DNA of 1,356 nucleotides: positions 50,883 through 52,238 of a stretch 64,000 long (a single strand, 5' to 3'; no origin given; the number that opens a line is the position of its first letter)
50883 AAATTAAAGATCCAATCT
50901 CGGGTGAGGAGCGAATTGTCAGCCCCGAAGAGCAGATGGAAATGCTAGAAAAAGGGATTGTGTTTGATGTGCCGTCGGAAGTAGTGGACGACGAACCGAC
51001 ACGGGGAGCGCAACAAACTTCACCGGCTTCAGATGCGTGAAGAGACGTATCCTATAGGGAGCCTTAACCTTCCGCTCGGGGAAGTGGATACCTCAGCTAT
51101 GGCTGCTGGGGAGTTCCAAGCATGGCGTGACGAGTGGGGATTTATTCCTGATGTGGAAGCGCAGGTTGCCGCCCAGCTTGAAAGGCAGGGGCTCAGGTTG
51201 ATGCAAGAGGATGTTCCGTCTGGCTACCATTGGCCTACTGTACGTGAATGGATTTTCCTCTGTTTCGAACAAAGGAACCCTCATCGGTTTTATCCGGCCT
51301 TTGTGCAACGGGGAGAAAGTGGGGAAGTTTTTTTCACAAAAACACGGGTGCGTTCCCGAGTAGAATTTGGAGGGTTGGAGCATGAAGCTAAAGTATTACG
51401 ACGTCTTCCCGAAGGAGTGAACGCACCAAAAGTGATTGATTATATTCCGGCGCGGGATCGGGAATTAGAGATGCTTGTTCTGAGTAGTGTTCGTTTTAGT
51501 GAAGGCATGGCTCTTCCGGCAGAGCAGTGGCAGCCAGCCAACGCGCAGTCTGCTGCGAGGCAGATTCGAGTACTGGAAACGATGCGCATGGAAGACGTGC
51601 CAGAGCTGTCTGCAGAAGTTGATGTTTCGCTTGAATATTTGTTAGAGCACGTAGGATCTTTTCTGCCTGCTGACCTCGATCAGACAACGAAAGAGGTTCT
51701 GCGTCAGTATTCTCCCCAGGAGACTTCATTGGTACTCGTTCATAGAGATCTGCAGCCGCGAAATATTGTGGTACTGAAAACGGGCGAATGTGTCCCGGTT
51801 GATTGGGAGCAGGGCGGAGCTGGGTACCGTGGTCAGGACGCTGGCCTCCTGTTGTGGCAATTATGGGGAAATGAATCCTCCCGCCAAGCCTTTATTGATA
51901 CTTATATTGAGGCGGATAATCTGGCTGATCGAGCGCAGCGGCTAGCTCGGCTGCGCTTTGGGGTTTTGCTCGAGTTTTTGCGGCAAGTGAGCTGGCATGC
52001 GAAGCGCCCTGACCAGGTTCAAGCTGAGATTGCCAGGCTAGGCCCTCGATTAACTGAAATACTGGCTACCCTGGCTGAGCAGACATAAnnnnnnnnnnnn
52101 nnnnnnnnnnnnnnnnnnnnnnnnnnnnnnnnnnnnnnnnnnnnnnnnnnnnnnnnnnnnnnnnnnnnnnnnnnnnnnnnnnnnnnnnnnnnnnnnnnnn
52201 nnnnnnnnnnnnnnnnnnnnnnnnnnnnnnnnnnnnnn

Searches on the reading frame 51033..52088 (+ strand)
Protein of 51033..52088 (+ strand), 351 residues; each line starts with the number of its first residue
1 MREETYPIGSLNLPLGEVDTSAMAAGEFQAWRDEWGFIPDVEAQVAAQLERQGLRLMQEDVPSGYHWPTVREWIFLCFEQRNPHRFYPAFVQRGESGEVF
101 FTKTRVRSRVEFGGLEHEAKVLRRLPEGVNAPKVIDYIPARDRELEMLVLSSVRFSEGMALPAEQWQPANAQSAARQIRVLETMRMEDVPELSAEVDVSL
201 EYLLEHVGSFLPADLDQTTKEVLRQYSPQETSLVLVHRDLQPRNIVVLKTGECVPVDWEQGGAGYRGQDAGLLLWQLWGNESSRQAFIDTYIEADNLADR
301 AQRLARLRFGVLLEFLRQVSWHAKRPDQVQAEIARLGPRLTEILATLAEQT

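Call 3: search_protein_families(library=pfam, proteins=[window:51033-52088:+], max_evalue=0.01)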
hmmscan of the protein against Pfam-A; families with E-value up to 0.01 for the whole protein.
window:51033-52088:+ (351 aa): 2 families
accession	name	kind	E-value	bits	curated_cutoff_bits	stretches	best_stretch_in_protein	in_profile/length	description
PF01636.29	APH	-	1.7e-11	44.8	23.2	1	110-300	32-233/239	Phosphotransferase enzyme family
PF01633.27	Choline_kinase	-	2.3e-05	24.3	29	1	214-275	143-205/300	Choline/ethanolamine kinase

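Call 4: search_protein_families(library=ncbifam, proteins=[window:51033-52088:+], max_evalue=0.01)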
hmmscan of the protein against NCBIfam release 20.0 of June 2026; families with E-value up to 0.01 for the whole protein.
window:51033-52088:+ (351 aa): 2 families
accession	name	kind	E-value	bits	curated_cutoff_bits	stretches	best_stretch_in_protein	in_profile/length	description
NF033068.1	APH_3p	equivalog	8.5e-09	35.3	205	1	95-294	32-238/255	APH(3') family aminoglycoside O-phosphotransferase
TIGR02721.1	ycfN_thiK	equivalog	2.4e-06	26.9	299.45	1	164-302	79-211/256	thiamine kinase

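Call 83: search_protein_families(library=padloc, proteins=[window:51033-52088:+], max_evalue=0.01)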
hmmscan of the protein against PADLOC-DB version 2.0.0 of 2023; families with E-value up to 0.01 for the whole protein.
window:51033-52088:+ (351 aa): 1 family
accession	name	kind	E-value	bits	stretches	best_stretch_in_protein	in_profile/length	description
PDLC04051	PD-T4-6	-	0.0063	13.5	0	235-258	158-181/476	-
